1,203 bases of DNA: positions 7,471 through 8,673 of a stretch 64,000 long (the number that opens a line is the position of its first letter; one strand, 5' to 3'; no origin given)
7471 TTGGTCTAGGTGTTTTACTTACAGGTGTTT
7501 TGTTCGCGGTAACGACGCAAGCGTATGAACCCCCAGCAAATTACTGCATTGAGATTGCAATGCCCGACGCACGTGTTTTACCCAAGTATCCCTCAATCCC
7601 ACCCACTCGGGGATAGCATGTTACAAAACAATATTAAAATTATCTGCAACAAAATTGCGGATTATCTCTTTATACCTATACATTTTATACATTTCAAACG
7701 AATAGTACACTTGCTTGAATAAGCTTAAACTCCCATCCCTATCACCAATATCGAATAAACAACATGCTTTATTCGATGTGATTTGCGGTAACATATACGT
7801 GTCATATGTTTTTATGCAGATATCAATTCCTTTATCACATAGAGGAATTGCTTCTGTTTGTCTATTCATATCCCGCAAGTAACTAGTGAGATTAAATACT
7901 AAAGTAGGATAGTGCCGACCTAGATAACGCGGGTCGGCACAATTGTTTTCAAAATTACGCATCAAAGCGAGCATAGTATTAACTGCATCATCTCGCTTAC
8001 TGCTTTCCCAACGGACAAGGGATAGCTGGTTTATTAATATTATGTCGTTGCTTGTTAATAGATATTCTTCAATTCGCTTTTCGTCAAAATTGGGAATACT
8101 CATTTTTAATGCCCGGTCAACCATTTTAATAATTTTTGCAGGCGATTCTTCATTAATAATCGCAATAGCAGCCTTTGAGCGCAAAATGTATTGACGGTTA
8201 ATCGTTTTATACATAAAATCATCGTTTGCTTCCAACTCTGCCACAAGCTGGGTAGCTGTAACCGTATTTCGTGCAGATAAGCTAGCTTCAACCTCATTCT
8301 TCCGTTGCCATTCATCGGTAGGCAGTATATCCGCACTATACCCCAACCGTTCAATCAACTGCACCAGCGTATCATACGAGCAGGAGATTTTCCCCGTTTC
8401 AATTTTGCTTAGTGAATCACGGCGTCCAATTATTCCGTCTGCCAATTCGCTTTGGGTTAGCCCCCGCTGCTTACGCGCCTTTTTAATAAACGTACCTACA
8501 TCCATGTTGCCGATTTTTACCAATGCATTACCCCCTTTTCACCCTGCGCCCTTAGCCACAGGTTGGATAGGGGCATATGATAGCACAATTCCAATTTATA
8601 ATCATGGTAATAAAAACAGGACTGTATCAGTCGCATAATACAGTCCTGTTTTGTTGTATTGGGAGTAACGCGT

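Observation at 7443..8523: Candidate RRNPP-type peptide signalling cassette: XRE-HTH/helical-repeat regulator with a convergent, unannotated 57-aa secreted pro-peptide gene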

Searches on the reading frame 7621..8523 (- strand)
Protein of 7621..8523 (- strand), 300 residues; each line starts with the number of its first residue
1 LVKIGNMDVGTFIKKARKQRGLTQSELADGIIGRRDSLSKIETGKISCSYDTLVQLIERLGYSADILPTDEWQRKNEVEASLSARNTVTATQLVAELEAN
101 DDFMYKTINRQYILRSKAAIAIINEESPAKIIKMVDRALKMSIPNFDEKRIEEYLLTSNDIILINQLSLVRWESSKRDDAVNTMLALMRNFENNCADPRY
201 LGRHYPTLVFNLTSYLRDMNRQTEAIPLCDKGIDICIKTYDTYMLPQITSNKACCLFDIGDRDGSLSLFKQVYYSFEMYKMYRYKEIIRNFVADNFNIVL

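Call 5: search_protein_families(library=pfam, proteins=[window:7621-8523:-], max_evalue=0.01)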
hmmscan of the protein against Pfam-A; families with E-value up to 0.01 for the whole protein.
window:7621-8523:- (300 aa): 6 families
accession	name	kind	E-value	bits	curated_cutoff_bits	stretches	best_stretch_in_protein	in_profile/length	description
PF01381.28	HTH_3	-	3.6e-10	40.2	23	1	13-67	1-55/55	Helix-turn-helix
PF12844.13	HTH_19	-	4.6e-10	39.7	30.2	1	10-65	1-56/64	Helix-turn-helix domain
PF13560.12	HTH_31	-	1.1e-07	32.5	27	1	9-65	2-59/64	Helix-turn-helix domain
PF13744.12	HTH_37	-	0.00022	21.4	27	1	11-66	21-77/80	Helix-turn-helix domain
PF18768.7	RNPP_C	-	0.00056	19.9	26.5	1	137-288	59-204/213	RNPP family C-terminal domain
PF13374.12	TPR_10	-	0.0086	16.5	27.5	0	211-240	7-36/42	Tetratricopeptide repeat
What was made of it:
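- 7621..8523 (-): Receptor/regulator gene: 300-aa XRE-HTH plus TPR-like PlcR homologue (TTG start). HTH_3 E 3.6e-10 and sub-threshold RNPP_C (call 5).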

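Call 6: search_protein_families(library=ncbifam, proteins=[window:7621-8523:-], max_evalue=0.01)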
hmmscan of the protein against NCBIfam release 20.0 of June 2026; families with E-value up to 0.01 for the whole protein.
window:7621-8523:- (300 aa): 8 families
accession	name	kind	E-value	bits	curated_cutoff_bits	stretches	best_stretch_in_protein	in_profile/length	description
TIGR03070.1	couple_hipB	subfamily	3.8e-09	36.4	71.65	1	8-62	2-56/58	type II toxin-antitoxin system Y4mF family antitoxin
NF041951.1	phage_RstR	subfamily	1.2e-08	35.2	80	1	7-84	1-78/108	RstR family transcriptional repressor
TIGR00270.2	TIGR00270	equivalog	1.4e-05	25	110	1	10-59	77-126/159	multiprotein bridging factor aMBF1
NF047948.1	male_kill_WMK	equivalog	9e-05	22.1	300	1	8-82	162-235/300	WO male-killing family protein Wmk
TIGR03830.1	CxxCG_CxxCG_HTH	subfamily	0.00047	19.9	61.8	1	10-58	67-117/127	type II TA system antitoxin MqsA family protein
NF041575.1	antitoxPezA_Strep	equivalog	0.00091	19.2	290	1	9-61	2-54/158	type II toxin-antitoxin system antitoxin PezA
NF007271.0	PRK09726.1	equivalog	0.0063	16.5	79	0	11-63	15-67/88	type II toxin-antitoxin system antitoxin HipB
NF007408.0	PRK09943.1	equivalog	0.0072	15.9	211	0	8-65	7-64/185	HTH-type transcriptional regulator PuuR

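Call 7: search_solved_structures(query=window:7621-8523:-, max_evalue=10, show_alignments=2)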
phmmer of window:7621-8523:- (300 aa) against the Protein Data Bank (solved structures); distinct sequences matched with E-value up to 10: 31.
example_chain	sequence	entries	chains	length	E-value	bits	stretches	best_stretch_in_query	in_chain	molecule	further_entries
2qfc_A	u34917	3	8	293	6.2e-05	25.7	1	9-59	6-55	PlcR protein | Transcriptional activator PlcR protein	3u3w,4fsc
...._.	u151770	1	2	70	0.0017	21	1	9-62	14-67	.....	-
6af3_B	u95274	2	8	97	0.0086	18.7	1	13-71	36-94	HigA antitoxin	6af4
9k3w_A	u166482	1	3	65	0.051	16.2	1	13-64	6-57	Transcriptional regulator, PbsX family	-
7t8i_A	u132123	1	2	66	0.065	15.8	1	5-67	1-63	Phage element (ICEBs1)transcriptional regulator (Xre family)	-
9sf2_A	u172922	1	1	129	0.089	15.4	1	8-79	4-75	Transcriptional regulator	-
2b5a_A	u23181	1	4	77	0.095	15.3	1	9-56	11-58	C.BclI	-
1r63_A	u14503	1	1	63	0.11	15.1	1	10-67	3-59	REPRESSOR PROTEIN FROM BACTERIOPHAGE 434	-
1per_L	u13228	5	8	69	0.12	15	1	10-67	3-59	PROTEIN (434 REPRESSOR) | 434 REPRESSOR | REPRESSOR PROTEIN CI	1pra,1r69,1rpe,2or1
2p5t_A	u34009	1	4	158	0.23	14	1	9-71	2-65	Putative transcriptional regulator PezA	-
8ezt_A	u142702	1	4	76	0.25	13.9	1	8-61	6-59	HipB(Lp)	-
2mez_A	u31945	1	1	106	0.31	13.6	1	10-68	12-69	Multiprotein Bridging Factor (MBP-like)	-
2ef8_A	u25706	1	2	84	0.33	13.5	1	12-73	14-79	Putative transcription factor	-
4ghj_A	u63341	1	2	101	0.4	13.2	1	8-58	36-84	Probable transcriptional regulator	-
5k98_B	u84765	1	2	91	0.46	13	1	11-69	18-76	Antitoxin HipB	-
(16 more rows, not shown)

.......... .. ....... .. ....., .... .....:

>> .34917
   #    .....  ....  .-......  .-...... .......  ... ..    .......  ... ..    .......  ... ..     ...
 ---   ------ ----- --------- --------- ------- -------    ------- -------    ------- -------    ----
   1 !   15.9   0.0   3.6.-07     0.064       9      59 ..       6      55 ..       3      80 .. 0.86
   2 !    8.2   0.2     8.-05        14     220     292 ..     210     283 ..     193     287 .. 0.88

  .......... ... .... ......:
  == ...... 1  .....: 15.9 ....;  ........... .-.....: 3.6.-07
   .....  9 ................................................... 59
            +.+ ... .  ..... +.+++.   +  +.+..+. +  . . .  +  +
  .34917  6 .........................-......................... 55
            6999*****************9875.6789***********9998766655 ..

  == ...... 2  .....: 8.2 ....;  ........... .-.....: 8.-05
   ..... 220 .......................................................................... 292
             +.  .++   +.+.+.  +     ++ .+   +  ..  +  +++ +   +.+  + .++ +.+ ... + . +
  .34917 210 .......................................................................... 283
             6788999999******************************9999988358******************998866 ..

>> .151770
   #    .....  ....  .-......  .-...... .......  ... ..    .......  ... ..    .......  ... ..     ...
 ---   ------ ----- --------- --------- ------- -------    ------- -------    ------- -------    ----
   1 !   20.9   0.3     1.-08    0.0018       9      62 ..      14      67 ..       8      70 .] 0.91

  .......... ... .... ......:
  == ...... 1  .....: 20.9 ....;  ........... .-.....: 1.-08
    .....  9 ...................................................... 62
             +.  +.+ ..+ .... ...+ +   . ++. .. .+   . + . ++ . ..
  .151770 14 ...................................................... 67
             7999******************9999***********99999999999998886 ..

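Call 8: find_homologous_proteins(query=window:7621-8523:-, max_evalue=0.001)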
Query window:7621-8523:- (300 aa): 4 proteins with E <= 0.001 among 674 candidates.
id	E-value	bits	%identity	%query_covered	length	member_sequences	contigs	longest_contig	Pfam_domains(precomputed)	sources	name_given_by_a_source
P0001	3.3e-195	665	100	100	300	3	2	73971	PF12844.14,PF01381.29,PF13560.13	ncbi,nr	ncbi:MAG: helix-turn-helix domain-containing protein [Defluviitaleaceae bacterium]|nr:helix-turn-hel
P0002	1.9e-97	344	54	100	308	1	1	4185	PF12844.14,PF01381.29,PF18768.8,PF13560.13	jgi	jgi:transcriptional regulator with XRE-family HTH domain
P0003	5.1e-97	343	52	100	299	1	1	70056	PF12844.14,PF00515.35,PF01381.29,PF13176.13,PF18768.8,PF07719.24,PF13374.13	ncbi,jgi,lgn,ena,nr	ncbi:MAG: transcriptional regulator [Defluviitaleaceae bacterium]|nr:transcriptional regulator [Defl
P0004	1.7e-82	295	48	98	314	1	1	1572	PF12844.14,PF01381.29,PF13374.13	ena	-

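Call 9: find_encoding_contigs(protein=P0003, flank=6000, max_places=4)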
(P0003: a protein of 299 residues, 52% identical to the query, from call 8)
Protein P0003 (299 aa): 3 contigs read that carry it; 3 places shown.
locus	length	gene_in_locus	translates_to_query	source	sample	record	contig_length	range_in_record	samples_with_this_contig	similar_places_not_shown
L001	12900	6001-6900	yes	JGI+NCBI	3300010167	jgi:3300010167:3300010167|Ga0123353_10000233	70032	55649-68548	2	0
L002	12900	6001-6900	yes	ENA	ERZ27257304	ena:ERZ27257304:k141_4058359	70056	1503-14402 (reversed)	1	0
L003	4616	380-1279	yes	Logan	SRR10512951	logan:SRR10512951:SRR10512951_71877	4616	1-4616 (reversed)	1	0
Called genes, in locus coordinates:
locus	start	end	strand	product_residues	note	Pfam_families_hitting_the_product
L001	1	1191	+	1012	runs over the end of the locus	PF00512:HisKA, PF02518:HATPase_c, PF00072:Response_reg, PF01627:Hpt (weak)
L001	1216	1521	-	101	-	PF04977:DivIC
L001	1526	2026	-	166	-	PF09578:Spore_YabQ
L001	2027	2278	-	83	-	PF07873:YabP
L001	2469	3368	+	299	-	PF12844:HTH_19, PF13560:HTH_31 (weak), PF01381:HTH_3 (weak)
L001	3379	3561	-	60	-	-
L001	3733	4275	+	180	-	-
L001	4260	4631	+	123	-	-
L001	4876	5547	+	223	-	-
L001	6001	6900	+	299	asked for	PF12844:HTH_19 (weak), PF01381:HTH_3 (weak), PF13374:TPR_10 (faint), PF18768:RNPP_C, PF00515:TPR_1 (faint), PF07719:TPR_2 (faint), PF13176:TPR_7 (faint)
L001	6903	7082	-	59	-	-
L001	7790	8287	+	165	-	-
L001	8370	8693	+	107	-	-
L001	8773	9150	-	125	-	PF05168:HEPN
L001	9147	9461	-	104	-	PF01909:NTP_transf_2, PF18765:Polbeta (weak)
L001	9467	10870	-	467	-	-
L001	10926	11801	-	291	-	PF02585:PIG-L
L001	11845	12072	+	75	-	-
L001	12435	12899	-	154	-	-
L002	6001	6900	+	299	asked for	PF12844:HTH_19 (weak), PF01381:HTH_3 (weak), PF13374:TPR_10 (faint), PF18768:RNPP_C, PF00515:TPR_1 (faint), PF07719:TPR_2 (faint), PF13176:TPR_7 (faint)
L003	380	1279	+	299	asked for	PF12844:HTH_19 (weak), PF01381:HTH_3 (weak), PF13374:TPR_10 (faint), PF18768:RNPP_C, PF00515:TPR_1 (faint), PF07719:TPR_2 (faint), PF13176:TPR_7 (faint)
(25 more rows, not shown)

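Call 10: find_encoding_contigs(protein=P0002, flank=6000, max_places=4)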
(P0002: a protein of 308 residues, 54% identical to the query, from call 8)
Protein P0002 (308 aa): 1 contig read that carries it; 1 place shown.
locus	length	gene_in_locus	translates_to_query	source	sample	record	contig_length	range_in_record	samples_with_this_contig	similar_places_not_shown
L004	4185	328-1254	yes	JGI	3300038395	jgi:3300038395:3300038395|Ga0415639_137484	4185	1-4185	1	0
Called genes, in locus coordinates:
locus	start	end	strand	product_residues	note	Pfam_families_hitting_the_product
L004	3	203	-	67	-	?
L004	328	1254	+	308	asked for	PF12844:HTH_19, PF13560:HTH_31 (weak), PF01381:HTH_3, PF18768:RNPP_C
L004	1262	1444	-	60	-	-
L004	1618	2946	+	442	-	PF04055:Radical_SAM, PF13353:Fer4_12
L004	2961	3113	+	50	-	-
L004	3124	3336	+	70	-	-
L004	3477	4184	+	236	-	?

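Call 11: find_encoding_contigs(protein=P0004, flank=6000, max_places=4)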
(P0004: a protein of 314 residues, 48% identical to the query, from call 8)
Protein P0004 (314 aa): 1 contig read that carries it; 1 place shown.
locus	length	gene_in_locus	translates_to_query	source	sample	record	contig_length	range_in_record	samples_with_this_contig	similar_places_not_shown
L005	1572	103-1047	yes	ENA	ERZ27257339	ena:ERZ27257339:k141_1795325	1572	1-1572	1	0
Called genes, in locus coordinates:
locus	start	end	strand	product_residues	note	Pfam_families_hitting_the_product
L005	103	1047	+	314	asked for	PF12844:HTH_19 (weak), PF01381:HTH_3 (weak), PF13374:TPR_10 (faint)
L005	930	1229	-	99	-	-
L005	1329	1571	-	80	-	?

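Call 12: find_encoding_contigs(protein=P0001, flank=6000, max_places=4)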
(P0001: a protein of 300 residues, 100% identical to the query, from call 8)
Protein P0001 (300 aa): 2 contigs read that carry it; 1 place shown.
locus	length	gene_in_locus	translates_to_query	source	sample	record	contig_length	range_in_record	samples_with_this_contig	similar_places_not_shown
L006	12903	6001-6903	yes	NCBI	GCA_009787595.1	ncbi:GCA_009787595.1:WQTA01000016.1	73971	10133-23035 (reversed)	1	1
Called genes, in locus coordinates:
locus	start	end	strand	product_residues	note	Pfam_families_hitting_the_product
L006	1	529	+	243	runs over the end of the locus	PF16554:OAM_dimer, PF02310:B12-binding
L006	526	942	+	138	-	PF01575:MaoC_dehydratas, PF13452:FAS1_DH_region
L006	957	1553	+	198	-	PF11667:DUF3267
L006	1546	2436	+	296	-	-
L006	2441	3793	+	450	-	PF00488:MutS_V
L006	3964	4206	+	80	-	PF06257:VEG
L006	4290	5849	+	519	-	PF12673:SipL, PF01476:LysM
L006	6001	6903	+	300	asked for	PF12844:HTH_19, PF13560:HTH_31, PF01381:HTH_3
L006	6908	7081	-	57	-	-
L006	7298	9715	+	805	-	PF03442:CBM_X2 (faint)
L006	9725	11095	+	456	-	PF00669:Flagellin_N, PF00700:Flagellin_C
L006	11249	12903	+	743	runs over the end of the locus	PF00532:Peripla_BP_1, PF13407:Peripla_BP_4, PF13377:Peripla_BP_3, PF00990:GGDEF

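Call 27: find_homologous_proteins(query=A3, max_evalue=0.001)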
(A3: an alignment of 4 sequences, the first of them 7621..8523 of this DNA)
Query A3 (4 sequences) (300 aa, profile of the alignment): 12 proteins with E <= 0.001 among 6226 candidates.
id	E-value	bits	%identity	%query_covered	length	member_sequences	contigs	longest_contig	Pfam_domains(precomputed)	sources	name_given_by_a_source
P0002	2.6e-168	577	54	100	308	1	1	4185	PF12844.14,PF01381.29,PF18768.8,PF13560.13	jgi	jgi:transcriptional regulator with XRE-family HTH domain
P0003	8.7e-167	572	52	100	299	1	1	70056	PF12844.14,PF00515.35,PF01381.29,PF13176.13,PF18768.8,PF07719.24,PF13374.13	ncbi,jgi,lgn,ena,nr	ncbi:MAG: transcriptional regulator [Defluviitaleaceae bacterium]|nr:transcriptional regulator [Defl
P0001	5.1e-162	556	100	100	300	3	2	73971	PF12844.14,PF01381.29,PF13560.13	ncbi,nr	ncbi:MAG: helix-turn-helix domain-containing protein [Defluviitaleaceae bacterium]|nr:helix-turn-hel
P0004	2.1e-160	551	48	98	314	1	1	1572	PF12844.14,PF01381.29,PF13374.13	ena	-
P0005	1.5e-140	486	52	100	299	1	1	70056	PF12844.14,PF01381.29,PF13560.13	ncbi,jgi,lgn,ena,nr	ncbi:MAG: helix-turn-helix domain-containing protein [Defluviitaleaceae bacterium]|nr:helix-turn-hel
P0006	9.4e-108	378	46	98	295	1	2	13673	PF12844.14,PF01381.29,PF18768.8,PF13560.13,PF07719.24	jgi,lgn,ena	-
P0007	1.7e-96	341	40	99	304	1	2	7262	PF12844.14,PF01381.29,PF18768.8,PF13560.13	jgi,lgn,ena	-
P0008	4.3e-91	323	40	99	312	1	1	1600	PF12844.14,PF01381.29,PF18768.8,PF13374.13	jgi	-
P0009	1.9e-79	285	38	98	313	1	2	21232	PF12844.14,PF18768.8,PF13560.13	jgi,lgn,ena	-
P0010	7.4e-58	214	44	54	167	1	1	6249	-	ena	-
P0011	6.0e-24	103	26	83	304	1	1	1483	PF01381.29,PF13424.13,PF18768.8,PF13560.13,PF13374.13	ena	-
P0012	2.6e-6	45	50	17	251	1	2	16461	PF00376.30,PF13744.13,PF12844.14,PF13384.13,PF20432.5,PF01381.29,PF24250.2,PF15731.12,PF07022.20,PF13443.13,PF13412.13,PF13560.13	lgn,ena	-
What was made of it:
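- RNPP_C is precomputed for most family members (call 27).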

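Call 28: find_encoding_contigs(protein=P0006, flank=5000, max_places=2)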
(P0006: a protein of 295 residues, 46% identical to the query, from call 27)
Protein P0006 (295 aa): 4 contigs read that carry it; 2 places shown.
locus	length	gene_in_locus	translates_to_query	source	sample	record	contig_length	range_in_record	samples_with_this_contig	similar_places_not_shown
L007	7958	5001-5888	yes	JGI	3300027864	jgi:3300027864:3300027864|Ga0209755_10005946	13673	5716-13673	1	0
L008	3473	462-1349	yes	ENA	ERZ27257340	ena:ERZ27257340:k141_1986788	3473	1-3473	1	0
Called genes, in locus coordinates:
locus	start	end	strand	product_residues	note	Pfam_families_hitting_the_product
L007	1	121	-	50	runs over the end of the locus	-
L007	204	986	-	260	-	PF01418:HTH_6, PF01380:SIS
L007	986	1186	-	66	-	-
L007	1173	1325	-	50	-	-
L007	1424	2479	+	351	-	PF01408:GFO_IDH_MocA, PF22725:GFO_IDH_MocA_C3, PF02894:GFO_IDH_MocA_C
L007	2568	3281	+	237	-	PF00106:adh_short, PF13561:adh_short_C2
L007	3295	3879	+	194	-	-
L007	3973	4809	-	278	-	PF12784:PDDEXK_2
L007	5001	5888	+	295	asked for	PF12844:HTH_19, PF13560:HTH_31 (weak), PF01381:HTH_3, PF18768:RNPP_C, PF07719:TPR_2 (faint)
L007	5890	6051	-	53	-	-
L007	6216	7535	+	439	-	PF04055:Radical_SAM, PF13353:Fer4_12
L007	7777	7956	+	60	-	?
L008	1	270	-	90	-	?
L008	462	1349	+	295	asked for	PF12844:HTH_19, PF13560:HTH_31 (weak), PF01381:HTH_3, PF18768:RNPP_C, PF07719:TPR_2 (faint)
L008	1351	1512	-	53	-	-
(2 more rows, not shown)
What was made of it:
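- Radical-SAM maturases lie next to two cassettes (calls 10, 28).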

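Call 29: find_encoding_contigs(protein=P0007, flank=5000, max_places=2)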
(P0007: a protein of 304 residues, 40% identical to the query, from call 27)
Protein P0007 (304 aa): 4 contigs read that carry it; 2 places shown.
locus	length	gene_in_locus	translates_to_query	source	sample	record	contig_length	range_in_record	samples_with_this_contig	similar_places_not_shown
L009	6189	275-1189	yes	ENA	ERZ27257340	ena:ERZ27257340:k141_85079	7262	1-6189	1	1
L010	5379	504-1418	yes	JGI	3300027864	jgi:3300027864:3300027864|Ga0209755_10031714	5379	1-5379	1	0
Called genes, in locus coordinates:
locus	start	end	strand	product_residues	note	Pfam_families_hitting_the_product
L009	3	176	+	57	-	?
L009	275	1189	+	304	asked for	PF12844:HTH_19, PF13560:HTH_31 (weak), PF01381:HTH_3 (weak), PF18768:RNPP_C (faint)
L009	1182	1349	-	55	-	-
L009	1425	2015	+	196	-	-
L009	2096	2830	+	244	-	-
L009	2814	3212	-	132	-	-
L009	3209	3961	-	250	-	-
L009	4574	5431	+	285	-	PF01636:APH, PF02958:EcKL (weak)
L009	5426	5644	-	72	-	-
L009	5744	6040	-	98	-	-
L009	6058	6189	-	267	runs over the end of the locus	PF01209:Ubie_methyltran (weak), PF13489:Methyltransf_23, PF13847:Methyltransf_31, PF08241:Methyltransf_11, PF08242:Methyltransf_12, PF13649:Methyltransf_25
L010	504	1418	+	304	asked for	PF12844:HTH_19, PF13560:HTH_31 (weak), PF01381:HTH_3 (weak), PF18768:RNPP_C (faint)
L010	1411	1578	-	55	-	-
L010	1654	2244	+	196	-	-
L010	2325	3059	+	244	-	-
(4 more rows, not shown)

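Call 30: find_encoding_contigs(protein=P0009, flank=5000, max_places=2)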
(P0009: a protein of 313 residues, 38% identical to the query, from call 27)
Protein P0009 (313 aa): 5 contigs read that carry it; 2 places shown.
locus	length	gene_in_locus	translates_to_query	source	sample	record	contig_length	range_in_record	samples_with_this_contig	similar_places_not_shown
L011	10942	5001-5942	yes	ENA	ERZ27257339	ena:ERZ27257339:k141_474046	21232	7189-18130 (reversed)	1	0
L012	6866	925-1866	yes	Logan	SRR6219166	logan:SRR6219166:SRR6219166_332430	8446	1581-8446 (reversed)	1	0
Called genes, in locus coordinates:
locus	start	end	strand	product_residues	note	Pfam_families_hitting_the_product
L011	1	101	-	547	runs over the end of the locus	PF00664:ABC_membrane, PF02463:SMC_N, PF00005:ABC_tran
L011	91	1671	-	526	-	PF00664:ABC_membrane, PF00005:ABC_tran, PF13304:AAA_21 (faint)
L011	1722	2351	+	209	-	-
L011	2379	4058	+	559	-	PF01432:Peptidase_M3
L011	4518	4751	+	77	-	-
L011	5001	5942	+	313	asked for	PF12844:HTH_19, PF13560:HTH_31 (weak), PF18768:RNPP_C (weak)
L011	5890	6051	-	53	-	-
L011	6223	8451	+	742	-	-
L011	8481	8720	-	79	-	PF07927:HicA_toxin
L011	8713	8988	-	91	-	-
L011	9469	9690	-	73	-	-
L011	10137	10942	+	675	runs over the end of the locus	PF00005:ABC_tran, PF02463:SMC_N (faint), PF13304:AAA_21 (faint), PF12848:ABC_tran_Xtn, PF00005:ABC_tran, PF16326:ABC_tran_CTD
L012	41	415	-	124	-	-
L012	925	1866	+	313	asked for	PF12844:HTH_19, PF13560:HTH_31 (weak), PF18768:RNPP_C (weak)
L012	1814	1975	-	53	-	-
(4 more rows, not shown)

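Call 31: find_encoding_contigs(protein=P0008, flank=5000, max_places=2)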
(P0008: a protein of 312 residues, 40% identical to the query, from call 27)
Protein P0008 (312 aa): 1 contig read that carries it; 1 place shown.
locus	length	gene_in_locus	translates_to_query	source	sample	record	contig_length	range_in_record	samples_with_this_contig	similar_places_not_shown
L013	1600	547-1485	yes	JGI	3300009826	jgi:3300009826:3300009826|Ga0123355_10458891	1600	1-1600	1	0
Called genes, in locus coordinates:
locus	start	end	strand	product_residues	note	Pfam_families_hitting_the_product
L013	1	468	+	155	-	?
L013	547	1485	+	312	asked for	PF12844:HTH_19, PF01381:HTH_3 (weak), PF18768:RNPP_C, PF13374:TPR_10 (faint)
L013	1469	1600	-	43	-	?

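Call 32: find_encoding_contigs(protein=P0011, flank=5000, max_places=2)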
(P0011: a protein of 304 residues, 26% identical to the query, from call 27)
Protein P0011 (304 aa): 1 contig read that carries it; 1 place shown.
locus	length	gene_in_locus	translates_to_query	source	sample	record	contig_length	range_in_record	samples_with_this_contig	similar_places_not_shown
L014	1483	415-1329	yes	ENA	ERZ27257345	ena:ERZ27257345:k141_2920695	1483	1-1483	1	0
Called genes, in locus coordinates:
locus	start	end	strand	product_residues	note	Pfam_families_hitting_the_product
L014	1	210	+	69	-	?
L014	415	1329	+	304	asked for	PF01381:HTH_3 (weak), PF13560:HTH_31 (weak), PF18768:RNPP_C (weak), PF13424:TPR_12 (faint), PF13374:TPR_10 (weak)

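Call 34: search_protein_representatives(alignment_id=A3)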
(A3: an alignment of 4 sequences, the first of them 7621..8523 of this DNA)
Query: 4 sequences, 299 profile positions. Proteins with E-value up to 0.001 (for the whole library): 4296; up to 1e-10: 1452; up to 1e-30: 284. The best 150 are listed.
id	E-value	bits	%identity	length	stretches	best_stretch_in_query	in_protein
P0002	8.3e-169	576.8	-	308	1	1-299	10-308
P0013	6.7e-98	344.0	-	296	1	7-279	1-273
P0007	5.5e-97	341.0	-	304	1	2-298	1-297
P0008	1.4e-91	323.2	-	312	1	1-295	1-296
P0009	6.2e-80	285.0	-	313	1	2-278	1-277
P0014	5.1e-76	272.1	-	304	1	5-298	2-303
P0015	1.4e-69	251.0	-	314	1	5-292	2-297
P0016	1.5e-68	247.6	-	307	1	7-297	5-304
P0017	2.3e-67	243.7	-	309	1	8-298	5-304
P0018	3.7e-67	243.0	-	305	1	8-296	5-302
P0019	5.0e-66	239.3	-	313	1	8-299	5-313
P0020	9.7e-66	238.4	-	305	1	8-295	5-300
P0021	2.1e-63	230.7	-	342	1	9-298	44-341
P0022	2.2e-63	230.6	-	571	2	7-297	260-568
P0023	2.2e-63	230.6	-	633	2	8-299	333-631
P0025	6.1e-62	225.9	-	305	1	5-299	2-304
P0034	7.4e-60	219.0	-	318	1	5-297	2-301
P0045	6.3e-56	206.2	-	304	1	7-298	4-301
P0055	1.7e-53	198.2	-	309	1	7-298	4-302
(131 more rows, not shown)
